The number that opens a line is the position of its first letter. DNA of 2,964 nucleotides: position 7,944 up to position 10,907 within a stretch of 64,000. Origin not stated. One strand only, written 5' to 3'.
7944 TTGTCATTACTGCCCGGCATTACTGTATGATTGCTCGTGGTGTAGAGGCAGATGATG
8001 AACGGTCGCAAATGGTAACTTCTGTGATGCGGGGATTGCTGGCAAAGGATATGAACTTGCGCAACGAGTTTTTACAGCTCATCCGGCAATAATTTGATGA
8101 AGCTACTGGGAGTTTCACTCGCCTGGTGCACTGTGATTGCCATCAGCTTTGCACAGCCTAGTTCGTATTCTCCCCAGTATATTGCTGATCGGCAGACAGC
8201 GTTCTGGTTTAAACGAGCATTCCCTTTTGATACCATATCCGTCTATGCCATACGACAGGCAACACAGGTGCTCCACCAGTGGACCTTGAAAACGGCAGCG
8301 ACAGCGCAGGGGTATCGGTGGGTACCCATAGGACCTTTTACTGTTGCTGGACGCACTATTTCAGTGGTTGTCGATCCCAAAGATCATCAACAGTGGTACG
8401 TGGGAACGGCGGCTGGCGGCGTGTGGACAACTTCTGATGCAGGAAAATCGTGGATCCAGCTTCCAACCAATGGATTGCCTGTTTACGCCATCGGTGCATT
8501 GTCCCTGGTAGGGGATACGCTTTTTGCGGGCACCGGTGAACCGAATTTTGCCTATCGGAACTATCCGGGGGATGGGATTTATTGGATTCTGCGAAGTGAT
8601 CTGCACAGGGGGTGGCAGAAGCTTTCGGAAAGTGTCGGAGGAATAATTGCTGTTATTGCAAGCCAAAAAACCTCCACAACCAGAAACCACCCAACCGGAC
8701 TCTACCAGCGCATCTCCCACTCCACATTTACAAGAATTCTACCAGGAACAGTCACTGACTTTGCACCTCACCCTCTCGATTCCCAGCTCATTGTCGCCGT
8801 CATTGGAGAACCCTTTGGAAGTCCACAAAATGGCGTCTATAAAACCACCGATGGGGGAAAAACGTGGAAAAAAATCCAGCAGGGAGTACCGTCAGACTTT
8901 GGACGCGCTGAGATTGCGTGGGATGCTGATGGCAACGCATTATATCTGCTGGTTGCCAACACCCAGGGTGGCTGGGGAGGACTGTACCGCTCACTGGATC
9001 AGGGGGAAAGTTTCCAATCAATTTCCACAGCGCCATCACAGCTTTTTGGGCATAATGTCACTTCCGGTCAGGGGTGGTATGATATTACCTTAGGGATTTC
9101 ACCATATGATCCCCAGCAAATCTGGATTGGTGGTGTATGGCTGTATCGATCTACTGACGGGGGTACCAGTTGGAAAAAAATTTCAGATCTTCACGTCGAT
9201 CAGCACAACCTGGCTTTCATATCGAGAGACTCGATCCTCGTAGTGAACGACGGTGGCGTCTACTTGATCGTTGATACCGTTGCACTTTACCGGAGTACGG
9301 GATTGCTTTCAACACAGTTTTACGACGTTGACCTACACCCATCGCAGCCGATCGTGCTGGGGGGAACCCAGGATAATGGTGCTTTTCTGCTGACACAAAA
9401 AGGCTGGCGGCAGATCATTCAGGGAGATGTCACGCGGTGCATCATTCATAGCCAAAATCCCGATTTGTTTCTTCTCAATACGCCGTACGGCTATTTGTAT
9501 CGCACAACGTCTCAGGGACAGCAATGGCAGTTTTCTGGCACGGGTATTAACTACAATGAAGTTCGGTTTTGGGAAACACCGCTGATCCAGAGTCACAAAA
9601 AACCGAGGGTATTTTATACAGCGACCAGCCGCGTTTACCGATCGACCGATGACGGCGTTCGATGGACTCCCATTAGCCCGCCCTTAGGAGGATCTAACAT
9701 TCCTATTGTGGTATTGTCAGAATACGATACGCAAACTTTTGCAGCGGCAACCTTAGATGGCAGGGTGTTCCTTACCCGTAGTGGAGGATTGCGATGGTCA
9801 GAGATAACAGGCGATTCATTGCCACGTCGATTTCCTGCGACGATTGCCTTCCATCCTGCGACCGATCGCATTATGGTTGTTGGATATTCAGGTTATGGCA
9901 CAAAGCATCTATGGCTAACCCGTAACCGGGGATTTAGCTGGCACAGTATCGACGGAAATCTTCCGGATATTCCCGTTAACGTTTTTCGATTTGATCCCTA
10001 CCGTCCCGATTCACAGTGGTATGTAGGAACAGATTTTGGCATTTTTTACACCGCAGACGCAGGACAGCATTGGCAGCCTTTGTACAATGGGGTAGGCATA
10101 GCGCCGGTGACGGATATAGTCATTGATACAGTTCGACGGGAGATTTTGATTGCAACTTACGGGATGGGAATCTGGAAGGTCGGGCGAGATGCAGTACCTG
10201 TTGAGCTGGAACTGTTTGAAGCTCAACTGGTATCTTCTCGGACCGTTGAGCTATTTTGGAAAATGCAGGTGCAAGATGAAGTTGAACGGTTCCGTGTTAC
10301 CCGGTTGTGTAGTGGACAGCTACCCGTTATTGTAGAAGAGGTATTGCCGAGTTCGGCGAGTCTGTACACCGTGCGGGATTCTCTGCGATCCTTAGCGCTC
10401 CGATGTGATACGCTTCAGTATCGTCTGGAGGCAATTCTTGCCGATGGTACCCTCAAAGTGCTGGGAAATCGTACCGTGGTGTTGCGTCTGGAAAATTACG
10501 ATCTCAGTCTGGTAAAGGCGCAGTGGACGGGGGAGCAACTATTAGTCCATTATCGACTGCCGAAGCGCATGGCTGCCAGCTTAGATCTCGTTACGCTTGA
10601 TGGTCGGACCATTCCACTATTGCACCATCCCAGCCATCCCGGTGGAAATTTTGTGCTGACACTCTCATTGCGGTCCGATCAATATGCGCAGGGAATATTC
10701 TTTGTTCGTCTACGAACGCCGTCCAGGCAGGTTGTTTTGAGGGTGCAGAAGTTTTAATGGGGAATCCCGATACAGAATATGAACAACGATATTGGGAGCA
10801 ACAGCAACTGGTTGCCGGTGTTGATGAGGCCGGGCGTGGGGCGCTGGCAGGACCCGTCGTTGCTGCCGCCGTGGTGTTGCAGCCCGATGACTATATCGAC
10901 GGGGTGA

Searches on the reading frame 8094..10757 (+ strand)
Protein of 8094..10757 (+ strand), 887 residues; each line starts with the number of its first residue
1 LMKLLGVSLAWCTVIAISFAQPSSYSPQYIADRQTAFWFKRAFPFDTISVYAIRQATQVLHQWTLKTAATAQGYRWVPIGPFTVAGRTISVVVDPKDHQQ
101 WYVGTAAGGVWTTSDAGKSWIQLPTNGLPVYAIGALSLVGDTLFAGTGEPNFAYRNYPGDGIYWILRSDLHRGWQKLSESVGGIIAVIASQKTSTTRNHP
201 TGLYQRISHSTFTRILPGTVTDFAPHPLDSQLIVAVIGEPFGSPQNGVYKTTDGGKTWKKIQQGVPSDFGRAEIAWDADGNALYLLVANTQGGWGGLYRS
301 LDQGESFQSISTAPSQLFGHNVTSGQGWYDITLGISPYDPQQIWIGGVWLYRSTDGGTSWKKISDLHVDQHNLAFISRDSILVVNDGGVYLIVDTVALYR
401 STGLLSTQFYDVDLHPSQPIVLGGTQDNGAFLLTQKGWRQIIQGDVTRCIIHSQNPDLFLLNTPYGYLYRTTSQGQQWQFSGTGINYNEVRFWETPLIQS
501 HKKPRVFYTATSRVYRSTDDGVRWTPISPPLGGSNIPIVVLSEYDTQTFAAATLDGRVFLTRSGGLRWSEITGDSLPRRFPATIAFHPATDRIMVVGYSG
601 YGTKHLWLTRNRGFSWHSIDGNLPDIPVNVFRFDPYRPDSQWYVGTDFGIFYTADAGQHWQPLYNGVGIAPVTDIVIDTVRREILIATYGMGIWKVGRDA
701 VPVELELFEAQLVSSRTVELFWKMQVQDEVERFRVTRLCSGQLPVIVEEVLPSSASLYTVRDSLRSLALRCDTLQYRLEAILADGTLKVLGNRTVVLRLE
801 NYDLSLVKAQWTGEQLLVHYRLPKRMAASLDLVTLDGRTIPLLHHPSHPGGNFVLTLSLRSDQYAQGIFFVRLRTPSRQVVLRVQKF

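Call 65: search_protein_families(library=pfam, proteins=[window:8094-10757:+], max_evalue=0.00001)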
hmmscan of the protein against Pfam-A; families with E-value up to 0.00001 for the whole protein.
window:8094-10757:+ (887 aa): 2 families
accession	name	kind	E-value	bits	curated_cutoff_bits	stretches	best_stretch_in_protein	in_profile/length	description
PF15902.12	Sortilin-Vps10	-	2e-26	93.2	33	1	513-620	2-113/446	Sortilin, neurotensin receptor 3,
PF02012.26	BNR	-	9.5e-06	25.3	27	0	249-260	1-12/12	BNR/Asp-box repeat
